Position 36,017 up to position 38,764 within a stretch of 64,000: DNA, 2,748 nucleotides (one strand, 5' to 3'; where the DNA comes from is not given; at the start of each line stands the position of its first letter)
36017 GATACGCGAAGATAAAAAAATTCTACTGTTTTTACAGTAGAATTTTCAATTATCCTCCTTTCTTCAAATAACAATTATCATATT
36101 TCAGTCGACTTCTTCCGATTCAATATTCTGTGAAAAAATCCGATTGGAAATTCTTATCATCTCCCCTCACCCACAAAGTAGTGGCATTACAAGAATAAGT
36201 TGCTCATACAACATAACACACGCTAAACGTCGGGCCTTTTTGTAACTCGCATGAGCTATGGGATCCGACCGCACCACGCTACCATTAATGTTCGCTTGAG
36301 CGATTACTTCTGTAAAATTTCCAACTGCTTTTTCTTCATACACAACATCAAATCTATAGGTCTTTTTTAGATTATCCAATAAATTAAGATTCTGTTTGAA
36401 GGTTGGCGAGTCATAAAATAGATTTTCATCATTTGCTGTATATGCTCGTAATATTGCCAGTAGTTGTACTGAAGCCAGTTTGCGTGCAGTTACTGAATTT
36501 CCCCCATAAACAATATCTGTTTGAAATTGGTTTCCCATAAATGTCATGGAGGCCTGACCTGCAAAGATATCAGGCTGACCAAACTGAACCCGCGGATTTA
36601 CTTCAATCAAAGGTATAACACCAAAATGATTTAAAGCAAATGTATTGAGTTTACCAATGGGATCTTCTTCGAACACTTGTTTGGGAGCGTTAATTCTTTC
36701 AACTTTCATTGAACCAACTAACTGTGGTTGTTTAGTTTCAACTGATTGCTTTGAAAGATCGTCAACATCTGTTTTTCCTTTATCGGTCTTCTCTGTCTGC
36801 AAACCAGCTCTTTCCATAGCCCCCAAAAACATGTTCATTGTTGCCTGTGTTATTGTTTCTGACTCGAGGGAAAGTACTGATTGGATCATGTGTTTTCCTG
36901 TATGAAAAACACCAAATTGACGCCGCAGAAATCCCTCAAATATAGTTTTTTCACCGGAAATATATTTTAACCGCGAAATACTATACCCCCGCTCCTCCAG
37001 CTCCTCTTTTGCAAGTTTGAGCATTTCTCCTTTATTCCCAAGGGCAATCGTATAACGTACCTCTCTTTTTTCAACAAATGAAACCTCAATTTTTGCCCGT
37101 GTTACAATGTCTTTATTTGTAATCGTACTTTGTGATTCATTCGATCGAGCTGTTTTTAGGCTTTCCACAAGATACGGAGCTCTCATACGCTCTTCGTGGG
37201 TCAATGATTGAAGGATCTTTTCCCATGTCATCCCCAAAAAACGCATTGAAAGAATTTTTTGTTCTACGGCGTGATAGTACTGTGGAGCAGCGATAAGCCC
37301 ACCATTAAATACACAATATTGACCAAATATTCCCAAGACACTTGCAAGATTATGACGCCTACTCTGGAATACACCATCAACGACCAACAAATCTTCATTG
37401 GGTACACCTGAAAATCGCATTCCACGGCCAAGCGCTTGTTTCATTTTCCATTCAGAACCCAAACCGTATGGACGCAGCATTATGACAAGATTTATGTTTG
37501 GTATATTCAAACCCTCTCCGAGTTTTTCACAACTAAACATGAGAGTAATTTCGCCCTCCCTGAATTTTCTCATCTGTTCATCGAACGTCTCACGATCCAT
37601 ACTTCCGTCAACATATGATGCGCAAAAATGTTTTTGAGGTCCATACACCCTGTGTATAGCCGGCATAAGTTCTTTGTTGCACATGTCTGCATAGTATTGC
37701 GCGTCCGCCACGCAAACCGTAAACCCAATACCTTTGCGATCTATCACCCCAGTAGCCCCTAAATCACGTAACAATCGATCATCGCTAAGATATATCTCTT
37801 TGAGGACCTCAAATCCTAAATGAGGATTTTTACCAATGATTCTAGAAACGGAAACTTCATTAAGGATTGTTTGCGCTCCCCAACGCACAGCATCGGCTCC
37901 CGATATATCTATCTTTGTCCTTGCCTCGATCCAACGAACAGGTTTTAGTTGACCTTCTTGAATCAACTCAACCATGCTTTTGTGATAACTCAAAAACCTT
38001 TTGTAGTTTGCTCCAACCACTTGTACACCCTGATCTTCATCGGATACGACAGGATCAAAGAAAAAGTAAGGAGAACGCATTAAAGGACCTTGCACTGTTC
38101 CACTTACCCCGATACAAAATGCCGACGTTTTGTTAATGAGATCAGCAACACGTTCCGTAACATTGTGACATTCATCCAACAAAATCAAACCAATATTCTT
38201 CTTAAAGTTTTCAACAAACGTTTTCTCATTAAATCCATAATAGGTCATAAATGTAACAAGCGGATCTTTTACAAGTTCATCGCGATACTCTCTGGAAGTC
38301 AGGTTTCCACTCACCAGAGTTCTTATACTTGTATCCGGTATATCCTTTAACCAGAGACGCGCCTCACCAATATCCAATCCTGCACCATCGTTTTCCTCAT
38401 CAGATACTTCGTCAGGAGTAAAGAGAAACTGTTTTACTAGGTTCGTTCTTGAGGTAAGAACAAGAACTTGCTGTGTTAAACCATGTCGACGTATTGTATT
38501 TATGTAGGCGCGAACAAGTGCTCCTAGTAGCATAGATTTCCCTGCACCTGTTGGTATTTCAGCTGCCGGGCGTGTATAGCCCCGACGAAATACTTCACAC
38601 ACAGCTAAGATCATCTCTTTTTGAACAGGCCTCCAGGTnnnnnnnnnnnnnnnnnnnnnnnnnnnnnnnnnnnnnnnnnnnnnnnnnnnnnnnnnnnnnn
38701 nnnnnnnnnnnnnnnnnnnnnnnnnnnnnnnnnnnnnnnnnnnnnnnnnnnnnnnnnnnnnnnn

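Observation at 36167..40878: Exoribonuclease and helicase each carrying tandem dsRNA-binding domains: a candidate dsRNA surveillance module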

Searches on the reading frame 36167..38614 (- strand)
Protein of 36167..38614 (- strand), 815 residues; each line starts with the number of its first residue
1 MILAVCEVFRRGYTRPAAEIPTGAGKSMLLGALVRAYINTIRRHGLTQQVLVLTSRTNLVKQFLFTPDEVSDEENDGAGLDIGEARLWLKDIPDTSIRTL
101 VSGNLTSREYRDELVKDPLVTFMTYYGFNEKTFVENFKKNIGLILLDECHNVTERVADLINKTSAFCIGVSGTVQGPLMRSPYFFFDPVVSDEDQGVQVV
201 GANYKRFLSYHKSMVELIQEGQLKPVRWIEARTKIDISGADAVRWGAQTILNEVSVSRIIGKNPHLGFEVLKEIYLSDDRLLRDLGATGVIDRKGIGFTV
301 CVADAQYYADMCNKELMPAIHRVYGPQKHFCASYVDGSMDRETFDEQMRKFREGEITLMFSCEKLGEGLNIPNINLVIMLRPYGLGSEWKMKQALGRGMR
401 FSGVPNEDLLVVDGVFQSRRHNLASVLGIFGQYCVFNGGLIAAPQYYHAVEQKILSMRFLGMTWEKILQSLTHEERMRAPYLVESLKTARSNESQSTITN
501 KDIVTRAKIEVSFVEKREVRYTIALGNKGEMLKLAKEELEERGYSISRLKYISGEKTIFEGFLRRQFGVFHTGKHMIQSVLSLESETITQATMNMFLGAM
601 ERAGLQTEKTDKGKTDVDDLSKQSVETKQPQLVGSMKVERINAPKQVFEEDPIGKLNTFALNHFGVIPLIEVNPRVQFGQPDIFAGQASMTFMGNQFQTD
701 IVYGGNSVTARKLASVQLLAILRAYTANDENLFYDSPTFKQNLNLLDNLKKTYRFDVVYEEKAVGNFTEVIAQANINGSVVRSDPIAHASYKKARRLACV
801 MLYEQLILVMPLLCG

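Call 4: search_protein_families(library=pfam, proteins=[window:36167-38614:-], max_evalue=1)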
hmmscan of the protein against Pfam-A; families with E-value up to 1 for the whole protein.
window:36167-38614:- (815 aa): 3 families
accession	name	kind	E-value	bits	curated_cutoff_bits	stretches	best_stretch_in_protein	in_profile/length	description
PF00271.37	Helicase_C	-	1.9e-11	44.6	23.5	1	327-401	37-109/110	Helicase conserved C-terminal domain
PF04851.21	ResIII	-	6.3e-09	36.4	22.5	1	6-174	16-162/164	Type III restriction enzyme, res subunit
PF00270.35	DEAD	-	0.00061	20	26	1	18-161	19-139/167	DEAD/DEAH box helicase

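Call 5: search_protein_families(library=ncbifam, proteins=[window:36167-38614:-], max_evalue=1)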
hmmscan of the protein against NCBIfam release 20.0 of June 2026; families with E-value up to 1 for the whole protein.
window:36167-38614:- (815 aa): 6 families
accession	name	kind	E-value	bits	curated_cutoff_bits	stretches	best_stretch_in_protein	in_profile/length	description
NF053632.1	heli_RadD_YejH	equivalog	1.1e-06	27.2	720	1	332-413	275-353/573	DNA repair helicase RadD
NF010337.0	PRK13766.1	equivalog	0.0025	16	610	1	338-400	407-467/781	Hef nuclease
NF008394.0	PRK11192.1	equivalog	0.0057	15.5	507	1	329-378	271-320/441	ATP-dependent RNA helicase SrmB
NF008164.0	PRK10917.1-2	equivalog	0.0097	14.2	785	1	332-401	522-593/704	ATP-dependent DNA helicase RecG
NF008163.0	PRK10917.1-1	equivalog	0.1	10.9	796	1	334-399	521-588/692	ATP-dependent DNA helicase RecG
NF006360.0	PRK08581.1-2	equivalog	0.12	10.7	605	1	608-670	332-392/709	amidase domain-containing protein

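Call 7: find_homologous_proteins(query=window:36167-38614:-)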
Query window:36167-38614:- (815 aa): 18 proteins with E <= 0.001 among 8000 candidates.
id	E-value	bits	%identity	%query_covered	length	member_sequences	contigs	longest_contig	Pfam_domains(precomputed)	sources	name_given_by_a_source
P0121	0.0e+0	1847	100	100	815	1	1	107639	PF00271.38,PF04851.22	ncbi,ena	-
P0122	4.1e-132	460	35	99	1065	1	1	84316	PF04851.22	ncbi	-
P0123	8.9e-124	432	36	91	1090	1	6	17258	PF00271.38,PF04851.22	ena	-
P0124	2.0e-115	405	36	74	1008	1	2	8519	PF00271.38,PF04851.22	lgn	-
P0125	5.8e-58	215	31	69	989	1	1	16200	PF00270.36,PF04851.22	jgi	jgi:superfamily II DNA or RNA helicase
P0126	2.3e-8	51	27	51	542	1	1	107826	PF00270.36,PF00271.38,PF04851.22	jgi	jgi:superfamily II DNA or RNA helicase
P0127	5.9e-7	46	24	53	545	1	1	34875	PF00270.36,PF00271.38,PF04851.22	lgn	-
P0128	2.5e-6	44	27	51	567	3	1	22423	PF00270.36,PF18766.8,PF00271.38,PF04851.22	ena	-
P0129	5.8e-6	43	26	34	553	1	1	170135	PF00270.36,PF00271.38,PF04851.22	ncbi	-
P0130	9.2e-6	42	25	54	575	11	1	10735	PF00270.36,PF18766.8,PF00271.38,PF04851.22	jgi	jgi:superfamily II DNA or RNA helicase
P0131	1.4e-5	42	26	51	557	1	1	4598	PF00270.36,PF05876.19,PF18766.8,PF00271.38,PF04851.22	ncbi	-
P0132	2.2e-5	41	26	51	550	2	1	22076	PF00270.36,PF00271.38,PF04851.22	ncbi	ncbi:MAG: DEAD/DEAH box helicase [Myxococcota bacterium]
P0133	3.5e-5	40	26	51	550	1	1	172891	PF00270.36,PF18766.8,PF00271.38,PF04851.22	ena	-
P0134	4.4e-5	40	26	50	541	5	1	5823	PF00270.36,PF18766.8,PF00271.38,PF04851.22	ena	-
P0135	5.9e-5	40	26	51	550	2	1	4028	PF00270.36,PF00271.38,PF04851.22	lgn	-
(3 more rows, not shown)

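Call 8: search_protein_families(library=padloc, proteins=[window:36167-38614:-], max_evalue=0.1)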
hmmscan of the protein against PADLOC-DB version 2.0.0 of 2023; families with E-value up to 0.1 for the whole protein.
window:36167-38614:- (815 aa): 6 families
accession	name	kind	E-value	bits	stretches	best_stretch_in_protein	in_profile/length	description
PDLC03659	mREase_IV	-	7.4e-07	25.4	1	327-418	481-569/945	Type IV methyl-directed restriction enzyme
PDLC03658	mREase_IV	-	4.3e-06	22.7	1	348-413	494-556/953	Type IV methyl-directed restriction enzyme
PDLC01439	typeIV_DinG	-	1.9e-05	21.6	1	1-64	23-76/575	CAS-IV-A; associated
PDLC02707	PbeA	-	0.00015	18.5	0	335-380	553-598/672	PbeA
PDLC02706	PbeA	-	0.0008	16.1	0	331-378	594-638/722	PbeA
PDLC02704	PbeA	-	0.0024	14.4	0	123-176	364-420/682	PbeA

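Call 9: search_protein_families(library=phrogs, proteins=[window:36167-38614:-], max_evalue=0.1)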
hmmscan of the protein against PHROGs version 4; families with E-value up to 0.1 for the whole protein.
window:36167-38614:- (815 aa): 4 families
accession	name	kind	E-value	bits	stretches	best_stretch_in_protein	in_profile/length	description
phrog_16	-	DNA, RNA and nucleotide metabolism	1.5e-34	120.4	1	8-423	285-610/986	DNA helicase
phrog_9690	-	DNA, RNA and nucleotide metabolism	2.2e-07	31.2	1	332-403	188-258/306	DNA helicase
phrog_16259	-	DNA, RNA and nucleotide metabolism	0.0011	19.3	1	14-63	133-176/330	DNA helicase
phrog_16694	-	unknown function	0.0013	17.7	1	297-401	559-660/1010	-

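Call 10: search_solved_structures(query=window:36167-38614:-, max_evalue=1)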
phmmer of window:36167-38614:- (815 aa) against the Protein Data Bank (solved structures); distinct sequences matched with E-value up to 1: 51.
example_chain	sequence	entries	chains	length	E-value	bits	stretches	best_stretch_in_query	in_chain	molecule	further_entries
7clg_A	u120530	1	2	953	0.00033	22.1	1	348-417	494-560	Putative helicase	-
6p4f_A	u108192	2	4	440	0.00082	20.8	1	324-401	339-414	DNA-dependent ATPase XPBII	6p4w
5tnu_A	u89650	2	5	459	0.0009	20.7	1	324-401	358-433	DNA-dependent ATPase XPBII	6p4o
9i9f_A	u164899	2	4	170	0.0056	18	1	328-402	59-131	Eukaryotic initiation factor 4A-I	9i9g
2fzl_A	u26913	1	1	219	0.011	17.1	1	323-405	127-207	DNA repair protein RAD25, XPB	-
9tel_A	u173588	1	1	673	0.013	16.8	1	345-399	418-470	RNA helicase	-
5jb2_A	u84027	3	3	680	0.014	16.7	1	345-399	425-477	LGP2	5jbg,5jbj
5jaj_A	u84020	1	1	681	0.014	16.7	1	345-399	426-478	LGP2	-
9lou_A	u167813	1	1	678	0.022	16.1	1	342-399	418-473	ATP-dependent RNA helicase DHX58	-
9lov_A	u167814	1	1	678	0.022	16.1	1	342-399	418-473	ATP-dependent RNA helicase DHX58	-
2zu6_A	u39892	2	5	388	0.023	16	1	328-402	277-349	Eukaryotic initiation factor 4A-I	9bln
9dts_A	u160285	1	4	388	0.023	16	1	328-402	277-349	Eukaryotic initiation factor 4A-I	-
6xki_A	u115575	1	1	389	0.024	16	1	328-402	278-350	Eukaryotic initiation factor 4A-I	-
5zc9_A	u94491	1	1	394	0.024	15.9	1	328-402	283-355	Eukaryotic initiation factor 4A-I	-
7ppz_B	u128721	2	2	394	0.024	15.9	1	328-402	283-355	Eukaryotic initiation factor 4A-I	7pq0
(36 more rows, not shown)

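Call 12: find_encoding_contigs(protein=P0122, flank=10000, max_places=3)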
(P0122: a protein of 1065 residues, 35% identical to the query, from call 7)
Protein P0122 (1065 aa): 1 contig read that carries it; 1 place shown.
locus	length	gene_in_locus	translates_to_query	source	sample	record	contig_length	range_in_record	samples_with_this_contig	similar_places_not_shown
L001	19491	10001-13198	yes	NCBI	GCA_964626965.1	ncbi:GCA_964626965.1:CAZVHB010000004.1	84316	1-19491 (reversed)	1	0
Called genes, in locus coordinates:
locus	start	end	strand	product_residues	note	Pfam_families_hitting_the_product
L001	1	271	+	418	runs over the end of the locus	PF02403:Seryl_tRNA_N, PF00587:tRNA-synt_2b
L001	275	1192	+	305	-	-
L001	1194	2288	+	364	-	PF01207:Dus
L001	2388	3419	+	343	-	PF05496:RuvB_N, PF00004:AAA, PF13401:AAA_22 (faint), PF13177:DNA_pol3_delta2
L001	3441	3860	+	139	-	PF12036:DUF3522 (faint)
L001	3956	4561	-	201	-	-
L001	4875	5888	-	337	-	PF01545:Cation_efflux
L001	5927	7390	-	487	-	PF03193:RsgA_GTPase (faint), PF13476:AAA_23 (faint), PF00005:ABC_tran, PF02463:SMC_N (faint), PF13175:AAA_15 (faint), PF13401:AAA_22 (faint), PF13555:AAA_29 (faint), PF00005:ABC_tran, +1 more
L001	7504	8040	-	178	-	-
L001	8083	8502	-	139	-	-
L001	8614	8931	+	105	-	PF01035:DNA_binding_1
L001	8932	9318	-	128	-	PF24585:YunG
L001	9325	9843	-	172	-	PF21806:DUF6879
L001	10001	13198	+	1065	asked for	PF04851:ResIII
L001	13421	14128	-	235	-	PF01145:Band_7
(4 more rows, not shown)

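Call 13: find_encoding_contigs(protein=P0123, flank=10000, max_places=3)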
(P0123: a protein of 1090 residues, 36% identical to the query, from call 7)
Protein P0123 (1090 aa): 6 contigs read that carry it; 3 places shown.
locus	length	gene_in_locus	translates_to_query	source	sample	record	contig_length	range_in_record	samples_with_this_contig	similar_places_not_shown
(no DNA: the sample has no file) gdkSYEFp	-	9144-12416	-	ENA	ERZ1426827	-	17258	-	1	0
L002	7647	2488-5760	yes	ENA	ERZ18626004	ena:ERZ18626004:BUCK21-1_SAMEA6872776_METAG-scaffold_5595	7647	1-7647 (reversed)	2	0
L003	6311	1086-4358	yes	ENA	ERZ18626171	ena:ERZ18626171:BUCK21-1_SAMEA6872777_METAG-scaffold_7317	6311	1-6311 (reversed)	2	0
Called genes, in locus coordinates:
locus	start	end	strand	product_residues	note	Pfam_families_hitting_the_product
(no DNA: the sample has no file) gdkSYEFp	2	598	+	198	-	?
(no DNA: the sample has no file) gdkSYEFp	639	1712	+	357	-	PF01207:Dus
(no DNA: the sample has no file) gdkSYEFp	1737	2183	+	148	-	-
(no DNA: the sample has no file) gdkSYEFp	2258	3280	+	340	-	PF05496:RuvB_N, PF06068:TIP49 (faint), PF13177:DNA_pol3_delta2 (weak), PF00004:AAA, PF07728:AAA_5 (weak), PF13401:AAA_22 (faint), PF13177:DNA_pol3_delta2, PF12169:DNA_pol3_gamma3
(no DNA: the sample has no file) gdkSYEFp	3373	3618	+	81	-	-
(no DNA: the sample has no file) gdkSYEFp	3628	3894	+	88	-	-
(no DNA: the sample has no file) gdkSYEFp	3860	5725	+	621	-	PF13175:AAA_15, PF13304:AAA_21, PF11398:DUF2813 (weak), PF20469:OLD-like_TOPRIM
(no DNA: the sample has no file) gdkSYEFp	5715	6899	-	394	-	PF00239:Resolvase, PF07508:Recombinase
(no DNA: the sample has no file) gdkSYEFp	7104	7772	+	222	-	-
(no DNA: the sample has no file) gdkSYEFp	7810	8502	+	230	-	-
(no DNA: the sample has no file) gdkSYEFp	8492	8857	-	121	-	-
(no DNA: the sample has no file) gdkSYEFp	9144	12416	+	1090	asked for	PF04851:ResIII, PF00271:Helicase_C (weak)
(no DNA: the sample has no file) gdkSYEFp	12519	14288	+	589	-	PF00773:RNB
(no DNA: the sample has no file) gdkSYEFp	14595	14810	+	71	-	-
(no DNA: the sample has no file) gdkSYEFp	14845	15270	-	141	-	-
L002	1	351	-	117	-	?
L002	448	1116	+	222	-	-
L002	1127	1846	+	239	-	-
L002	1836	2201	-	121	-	-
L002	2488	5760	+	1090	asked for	PF04851:ResIII, PF00271:Helicase_C (weak)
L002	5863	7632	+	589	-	PF00773:RNB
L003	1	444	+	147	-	?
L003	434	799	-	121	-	-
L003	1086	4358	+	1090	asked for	PF04851:ResIII, PF00271:Helicase_C (weak)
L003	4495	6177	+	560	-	-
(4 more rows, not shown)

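Call 14: find_encoding_contigs(protein=P0125, flank=10000, max_places=3)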
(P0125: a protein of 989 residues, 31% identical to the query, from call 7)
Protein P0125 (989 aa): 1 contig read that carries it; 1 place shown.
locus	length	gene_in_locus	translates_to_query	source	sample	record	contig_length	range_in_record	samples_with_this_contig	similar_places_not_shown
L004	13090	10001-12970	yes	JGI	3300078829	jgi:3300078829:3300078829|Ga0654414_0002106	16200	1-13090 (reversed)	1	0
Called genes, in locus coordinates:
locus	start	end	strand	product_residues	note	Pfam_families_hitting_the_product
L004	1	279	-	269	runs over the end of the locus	PF01980:TrmO_N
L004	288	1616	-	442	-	PF00764:Arginosuc_synth, PF20979:Arginosuc_syn_C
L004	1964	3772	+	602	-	PF13583:Reprolysin_4 (weak), PF13688:Reprolysin_5, PF01421:Reprolysin, PF13574:Reprolysin_2 (weak), PF13582:Reprolysin_3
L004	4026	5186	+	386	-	PF03815:LCCL, PF08642:Rxt3, PF03815:LCCL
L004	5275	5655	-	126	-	-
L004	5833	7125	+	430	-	PF00275:EPSP_synthase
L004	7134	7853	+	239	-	-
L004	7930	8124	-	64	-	-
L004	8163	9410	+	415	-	PF00109:ketoacyl-synt, PF02801:Ketoacyl-synt_C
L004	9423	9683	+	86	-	-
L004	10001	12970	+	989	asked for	PF00270:DEAD (weak), PF04851:ResIII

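Call 15: find_encoding_contigs(protein=P0124, flank=10000, max_places=3)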
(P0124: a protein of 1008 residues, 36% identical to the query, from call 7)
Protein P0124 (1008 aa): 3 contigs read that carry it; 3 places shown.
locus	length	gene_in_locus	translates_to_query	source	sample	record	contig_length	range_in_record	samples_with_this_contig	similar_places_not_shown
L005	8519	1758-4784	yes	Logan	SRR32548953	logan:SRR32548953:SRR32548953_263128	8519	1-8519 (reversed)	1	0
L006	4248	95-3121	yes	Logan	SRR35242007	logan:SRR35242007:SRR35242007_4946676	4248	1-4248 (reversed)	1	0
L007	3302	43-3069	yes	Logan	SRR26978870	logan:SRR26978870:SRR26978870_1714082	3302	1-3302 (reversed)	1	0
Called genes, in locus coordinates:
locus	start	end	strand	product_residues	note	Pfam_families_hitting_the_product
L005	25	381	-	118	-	PF00237:Ribosomal_L22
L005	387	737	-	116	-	PF00203:Ribosomal_S19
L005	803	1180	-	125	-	PF01219:DAGK_prokar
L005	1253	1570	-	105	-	-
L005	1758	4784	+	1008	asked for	PF04851:ResIII, PF00271:Helicase_C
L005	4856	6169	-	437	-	-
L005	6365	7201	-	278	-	PF00181:Ribosomal_L2_N, PF03947:Ribosomal_L2_C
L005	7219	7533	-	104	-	PF00276:Ribosomal_L23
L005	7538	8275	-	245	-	PF00573:Ribosomal_L4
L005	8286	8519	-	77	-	?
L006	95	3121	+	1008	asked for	PF04851:ResIII, PF00271:Helicase_C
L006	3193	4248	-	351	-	?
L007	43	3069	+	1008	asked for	PF04851:ResIII, PF00271:Helicase_C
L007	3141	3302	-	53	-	?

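Call 28: find_related_loci(query=A1, collection=metagenome_contigs, flank=10000)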
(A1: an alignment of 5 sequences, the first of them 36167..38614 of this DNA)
Query A1 (815 aa) in metagenome_contigs; peptide patterns used: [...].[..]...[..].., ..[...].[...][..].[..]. (x = any residue, [..] = any of these).
146 stretches matched a pattern; 5 encode a relative of the query (tblastn E <= 1e-3); 5 distinct loci.
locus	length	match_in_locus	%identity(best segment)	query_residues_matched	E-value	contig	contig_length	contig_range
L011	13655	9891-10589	23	141-413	1e-6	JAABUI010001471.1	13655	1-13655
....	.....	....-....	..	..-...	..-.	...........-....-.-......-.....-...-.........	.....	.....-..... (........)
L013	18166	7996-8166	40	120-178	4e-5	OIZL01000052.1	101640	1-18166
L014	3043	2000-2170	40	120-178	4e-5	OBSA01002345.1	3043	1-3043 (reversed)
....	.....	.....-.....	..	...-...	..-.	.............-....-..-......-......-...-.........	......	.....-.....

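Call 29: find_related_loci(query=A1, collection=viral_contigs, flank=10000)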
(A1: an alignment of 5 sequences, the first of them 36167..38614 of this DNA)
Query A1 (815 aa) in viral_contigs; peptide patterns used: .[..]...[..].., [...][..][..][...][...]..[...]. (x = any residue, [..] = any of these).
449 stretches matched a pattern; 26 encode a relative of the query (tblastn E <= 1e-3); 26 distinct loci.
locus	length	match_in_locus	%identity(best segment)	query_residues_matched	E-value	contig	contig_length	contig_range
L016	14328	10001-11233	24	2-434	2e-17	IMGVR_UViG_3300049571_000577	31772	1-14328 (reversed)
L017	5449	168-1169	23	2-424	8e-12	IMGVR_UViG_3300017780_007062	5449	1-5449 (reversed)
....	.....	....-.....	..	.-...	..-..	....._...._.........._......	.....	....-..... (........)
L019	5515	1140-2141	23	2-424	2e-11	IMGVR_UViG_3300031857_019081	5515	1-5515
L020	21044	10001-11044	23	2-422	2e-11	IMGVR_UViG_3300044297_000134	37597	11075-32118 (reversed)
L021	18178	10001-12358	23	2-423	1e-10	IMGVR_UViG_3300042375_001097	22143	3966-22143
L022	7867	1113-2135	24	16-429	2e-12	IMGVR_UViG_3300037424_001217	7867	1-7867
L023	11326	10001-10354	28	293-431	3e-9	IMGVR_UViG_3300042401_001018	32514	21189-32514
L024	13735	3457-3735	35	335-430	3e-9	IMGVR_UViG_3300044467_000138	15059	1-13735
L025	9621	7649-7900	36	335-421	3e-9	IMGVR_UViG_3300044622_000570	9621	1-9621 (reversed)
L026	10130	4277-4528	36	335-421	6e-9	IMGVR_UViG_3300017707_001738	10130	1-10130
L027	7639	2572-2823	36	335-421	1e-8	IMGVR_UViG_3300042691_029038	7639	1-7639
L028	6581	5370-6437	21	20-431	2e-7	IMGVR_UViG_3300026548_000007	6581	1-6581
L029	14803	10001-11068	21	20-431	2e-7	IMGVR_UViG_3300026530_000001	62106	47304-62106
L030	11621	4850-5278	25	293-431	1e-6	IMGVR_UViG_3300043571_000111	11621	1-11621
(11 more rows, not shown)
